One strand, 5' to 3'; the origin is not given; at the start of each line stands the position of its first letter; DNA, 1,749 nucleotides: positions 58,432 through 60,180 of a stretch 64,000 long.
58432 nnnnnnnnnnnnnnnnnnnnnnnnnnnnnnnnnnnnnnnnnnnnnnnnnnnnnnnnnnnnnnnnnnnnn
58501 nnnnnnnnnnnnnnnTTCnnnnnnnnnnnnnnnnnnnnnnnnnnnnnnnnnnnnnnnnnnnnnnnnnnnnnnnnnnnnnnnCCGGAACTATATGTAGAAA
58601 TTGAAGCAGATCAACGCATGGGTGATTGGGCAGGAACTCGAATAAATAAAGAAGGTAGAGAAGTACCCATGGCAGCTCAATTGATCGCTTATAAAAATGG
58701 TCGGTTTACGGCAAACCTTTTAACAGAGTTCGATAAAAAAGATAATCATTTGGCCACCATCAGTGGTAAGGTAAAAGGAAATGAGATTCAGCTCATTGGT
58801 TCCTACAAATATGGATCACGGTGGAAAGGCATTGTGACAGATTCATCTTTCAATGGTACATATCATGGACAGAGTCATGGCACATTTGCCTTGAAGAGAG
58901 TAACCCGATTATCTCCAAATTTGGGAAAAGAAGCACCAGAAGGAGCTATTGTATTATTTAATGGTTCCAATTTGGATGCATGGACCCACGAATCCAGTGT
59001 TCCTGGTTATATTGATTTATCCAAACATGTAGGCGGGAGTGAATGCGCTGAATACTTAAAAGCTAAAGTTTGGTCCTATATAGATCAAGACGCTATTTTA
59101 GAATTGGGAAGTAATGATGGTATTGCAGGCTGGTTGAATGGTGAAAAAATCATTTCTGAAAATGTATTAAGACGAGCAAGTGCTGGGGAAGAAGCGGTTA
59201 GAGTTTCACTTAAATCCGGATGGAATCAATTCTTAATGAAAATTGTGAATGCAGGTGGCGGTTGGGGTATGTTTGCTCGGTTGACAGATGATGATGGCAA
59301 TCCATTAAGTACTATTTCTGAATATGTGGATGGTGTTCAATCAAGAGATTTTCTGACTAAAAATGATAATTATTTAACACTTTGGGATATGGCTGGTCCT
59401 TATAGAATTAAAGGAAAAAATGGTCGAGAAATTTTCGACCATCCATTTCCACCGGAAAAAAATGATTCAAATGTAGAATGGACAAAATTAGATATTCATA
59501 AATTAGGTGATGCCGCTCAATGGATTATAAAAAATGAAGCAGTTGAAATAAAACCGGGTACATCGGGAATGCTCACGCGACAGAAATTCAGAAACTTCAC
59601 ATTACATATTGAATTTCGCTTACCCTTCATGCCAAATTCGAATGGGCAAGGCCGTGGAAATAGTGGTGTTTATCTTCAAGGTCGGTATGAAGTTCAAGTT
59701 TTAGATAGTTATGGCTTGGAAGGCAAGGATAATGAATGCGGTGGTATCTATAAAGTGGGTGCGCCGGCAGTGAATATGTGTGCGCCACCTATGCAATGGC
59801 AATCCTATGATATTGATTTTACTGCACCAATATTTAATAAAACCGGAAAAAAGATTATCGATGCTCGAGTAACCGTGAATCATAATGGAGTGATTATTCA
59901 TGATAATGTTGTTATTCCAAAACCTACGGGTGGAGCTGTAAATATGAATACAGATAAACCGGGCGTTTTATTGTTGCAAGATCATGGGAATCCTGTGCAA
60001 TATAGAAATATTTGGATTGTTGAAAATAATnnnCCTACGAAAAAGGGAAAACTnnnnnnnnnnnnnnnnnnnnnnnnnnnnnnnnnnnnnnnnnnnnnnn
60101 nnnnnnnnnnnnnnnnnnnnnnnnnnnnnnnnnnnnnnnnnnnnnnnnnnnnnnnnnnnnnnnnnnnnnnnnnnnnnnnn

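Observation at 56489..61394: Tandem envelope cassette Tat-GFO / DUF1080 / DUF1080-with-insert / Tat-GFO: candidate periplasmic 3-keto-glycoside pathway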

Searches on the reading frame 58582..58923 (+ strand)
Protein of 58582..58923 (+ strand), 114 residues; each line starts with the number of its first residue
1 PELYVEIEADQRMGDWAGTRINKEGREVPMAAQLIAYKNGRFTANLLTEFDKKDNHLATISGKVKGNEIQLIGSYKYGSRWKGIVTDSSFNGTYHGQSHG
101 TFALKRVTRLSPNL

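Call 61: search_protein_families(library=pfam, proteins=[window:58582-58923:+], max_evalue=10)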
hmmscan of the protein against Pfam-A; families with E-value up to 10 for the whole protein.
seq(114 aa): 1 family
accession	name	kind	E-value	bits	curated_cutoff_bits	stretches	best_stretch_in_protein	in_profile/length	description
PF03843.18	Slp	-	0.19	11.5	22.5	1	38-77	73-115/153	Outer membrane lipoprotein Slp family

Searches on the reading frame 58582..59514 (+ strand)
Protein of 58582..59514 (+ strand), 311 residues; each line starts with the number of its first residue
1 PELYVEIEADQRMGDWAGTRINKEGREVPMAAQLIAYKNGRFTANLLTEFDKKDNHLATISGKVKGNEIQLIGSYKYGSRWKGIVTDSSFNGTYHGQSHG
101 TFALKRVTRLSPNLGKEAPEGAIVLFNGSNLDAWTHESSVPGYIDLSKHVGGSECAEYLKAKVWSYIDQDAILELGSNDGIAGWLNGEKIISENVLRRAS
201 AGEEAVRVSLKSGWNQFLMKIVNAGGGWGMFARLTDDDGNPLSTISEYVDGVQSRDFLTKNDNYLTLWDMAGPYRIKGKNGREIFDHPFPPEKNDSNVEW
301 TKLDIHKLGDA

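Call 87: search_protein_representatives(protein=window:58582-59514:+)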
Query: 311 residues. Proteins with E-value up to 0.001 (for the whole library): 5026; up to 1e-10: 1370; up to 1e-30: 54. The best 150 are listed.
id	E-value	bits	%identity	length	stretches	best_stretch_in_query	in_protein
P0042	9.5e-64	232.1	39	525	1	9-305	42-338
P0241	5.1e-61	223.2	41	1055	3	139-305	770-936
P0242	9.6e-55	202.6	41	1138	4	137-243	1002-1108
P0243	1.7e-54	201.8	44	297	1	8-243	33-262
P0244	3.2e-54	200.8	38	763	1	11-305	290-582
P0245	2.6e-53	197.8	39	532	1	14-295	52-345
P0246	3.5e-53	197.4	40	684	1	6-301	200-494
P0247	1.7e-51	191.9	36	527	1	8-304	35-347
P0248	4.3e-51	190.6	38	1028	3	137-305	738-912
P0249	5.9e-49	183.5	42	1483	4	142-244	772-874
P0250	6.8e-48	180.1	38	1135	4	140-245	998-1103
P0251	1.7e-47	178.7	41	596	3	140-304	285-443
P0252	9.0e-47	176.4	36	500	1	9-301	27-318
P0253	1.2e-46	176.0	36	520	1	9-304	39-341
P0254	2.2e-46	175.1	36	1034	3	143-300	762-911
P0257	1.7e-45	172.2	32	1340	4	163-295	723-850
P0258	5.9e-45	170.4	39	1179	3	11-141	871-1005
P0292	5.3e-31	124.5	48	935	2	143-244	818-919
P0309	1.1e-27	113.6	42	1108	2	143-243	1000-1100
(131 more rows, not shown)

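Call 90: search_protein_families(library=pfam, proteins=[P0241, P0242, P0249, P0257, P0258, P0292, P0244], max_evalue=0.001)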
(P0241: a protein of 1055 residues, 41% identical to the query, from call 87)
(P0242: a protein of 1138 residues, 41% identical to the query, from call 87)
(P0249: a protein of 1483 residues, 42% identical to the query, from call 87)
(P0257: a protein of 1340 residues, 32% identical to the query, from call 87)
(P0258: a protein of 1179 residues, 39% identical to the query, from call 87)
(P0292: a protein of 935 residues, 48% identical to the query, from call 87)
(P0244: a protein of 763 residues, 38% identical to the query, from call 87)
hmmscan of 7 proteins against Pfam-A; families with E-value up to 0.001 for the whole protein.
P0241 (1055 aa): 3 families
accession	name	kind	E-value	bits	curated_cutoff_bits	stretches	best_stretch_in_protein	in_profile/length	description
PF13646.12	HEAT_2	-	1.5e-33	115.3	27.7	4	168-235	2-70/88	HEAT repeats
PF02985.28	HEAT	-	9.3e-05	22.8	23.5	0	363-387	3-27/31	HEAT repeat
PF13513.12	HEAT_EZ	-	0.00054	20.9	27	0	552-577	29-54/55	HEAT-like repeat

P0242 (1138 aa): 4 families
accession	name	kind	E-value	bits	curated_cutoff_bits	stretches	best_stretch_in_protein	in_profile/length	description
PF13646.12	HEAT_2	-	1e-41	141.5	27.7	5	335-418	3-88/88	HEAT repeats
PF02985.28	HEAT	-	7.1e-17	60.3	23.5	0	363-390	1-28/31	HEAT repeat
PF11838.14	ERAP1_C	-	4.6e-06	26.7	38.2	0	466-579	121-242/318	ERAP1-like C-terminal domain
PF10363.15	RTP1_C1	-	0.00068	20.2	25.9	0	199-262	39-102/112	Required for nuclear transport of RNA pol II C-terminus 1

P0249 (1483 aa): 6 families
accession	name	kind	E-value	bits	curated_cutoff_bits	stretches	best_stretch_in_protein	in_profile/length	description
PF13646.12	HEAT_2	-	1.1e-48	163.9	27.7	6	331-413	3-87/88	HEAT repeats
PF06283.17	ThuA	-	3.6e-39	135.6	33.4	1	1228-1467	1-209/209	Trehalose utilisation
PF02985.28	HEAT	-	8.7e-15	53.9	23.5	0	360-386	2-28/31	HEAT repeat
PF11838.14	ERAP1_C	-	4.8e-05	23.4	38.2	0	145-220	164-238/318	ERAP1-like C-terminal domain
PF03130.22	HEAT_PBS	-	0.00021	22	20.9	0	374-398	1-25/27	PBS lyase HEAT-like repeat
PF07691.17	PA14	-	0.00041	20.6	24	0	1012-1064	43-92/147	PA14 domain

P0257 (1340 aa): 2 families
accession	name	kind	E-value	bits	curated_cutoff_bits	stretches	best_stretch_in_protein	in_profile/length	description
PF07691.17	PA14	-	5.1e-05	23.5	24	0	1258-1283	63-88/147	PA14 domain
PF00400.38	WD40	-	0.00073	20.4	27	0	896-916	17-38/39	WD domain, G-beta repeat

P0258 (1179 aa): 3 families
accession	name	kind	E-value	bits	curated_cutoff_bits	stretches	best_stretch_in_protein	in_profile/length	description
PF06439.18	3keto-disac_hyd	-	3.1e-41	141.9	26.8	1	985-1172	1-185/187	3-keto-disaccharide hydrolase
PF13646.12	HEAT_2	-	2.2e-28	98.8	27.7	3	144-220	10-87/88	HEAT repeats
PF02985.28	HEAT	-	4.8e-08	33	23.5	0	425-452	3-29/31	HEAT repeat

P0292 (935 aa): 2 families
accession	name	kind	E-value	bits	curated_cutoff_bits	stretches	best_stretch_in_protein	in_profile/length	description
PF13646.12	HEAT_2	-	4e-26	91.6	27.7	3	374-447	2-76/88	HEAT repeats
PF02985.28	HEAT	-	8.4e-09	35.3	23.5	0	499-524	4-29/31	HEAT repeat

P0244 (763 aa): 2 families
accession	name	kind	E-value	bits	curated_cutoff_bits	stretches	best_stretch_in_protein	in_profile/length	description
PF06283.17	ThuA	-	1.6e-45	156.4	33.4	1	54-273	2-209/209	Trehalose utilisation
PF06439.18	3keto-disac_hyd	-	3.1e-35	122.4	26.8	1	582-756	6-186/187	3-keto-disaccharide hydrolase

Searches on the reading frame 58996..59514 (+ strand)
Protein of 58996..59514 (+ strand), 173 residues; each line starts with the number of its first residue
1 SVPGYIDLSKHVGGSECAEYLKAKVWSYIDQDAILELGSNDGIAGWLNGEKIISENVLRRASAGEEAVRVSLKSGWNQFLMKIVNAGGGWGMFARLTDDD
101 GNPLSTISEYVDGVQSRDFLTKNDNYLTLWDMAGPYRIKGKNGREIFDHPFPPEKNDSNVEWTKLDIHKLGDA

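Call 61: search_protein_families(library=pfam, proteins=[window:58996-59514:+], max_evalue=10)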
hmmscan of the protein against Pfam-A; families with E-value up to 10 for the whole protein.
seq(173 aa): 1 family
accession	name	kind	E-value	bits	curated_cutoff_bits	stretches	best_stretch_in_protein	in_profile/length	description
PF10863.13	NOP19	-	0.11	12.8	25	1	44-123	29-99/140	Nucleolar protein 19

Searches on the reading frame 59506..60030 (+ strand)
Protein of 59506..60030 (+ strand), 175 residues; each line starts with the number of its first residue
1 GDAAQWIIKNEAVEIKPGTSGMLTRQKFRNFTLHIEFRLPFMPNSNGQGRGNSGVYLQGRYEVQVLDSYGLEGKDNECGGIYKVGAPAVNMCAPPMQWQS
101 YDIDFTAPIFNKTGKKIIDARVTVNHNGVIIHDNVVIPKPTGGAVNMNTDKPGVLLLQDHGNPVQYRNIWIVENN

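Call 61: search_protein_families(library=pfam, proteins=[window:59506-60030:+], max_evalue=10)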
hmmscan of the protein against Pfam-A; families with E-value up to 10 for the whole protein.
seq(175 aa): 1 family
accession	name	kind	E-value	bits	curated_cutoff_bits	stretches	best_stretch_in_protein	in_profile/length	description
PF06439.18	3keto-disac_hyd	-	2.9e-35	122.4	26.8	1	5-171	25-186/187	3-keto-disaccharide hydrolase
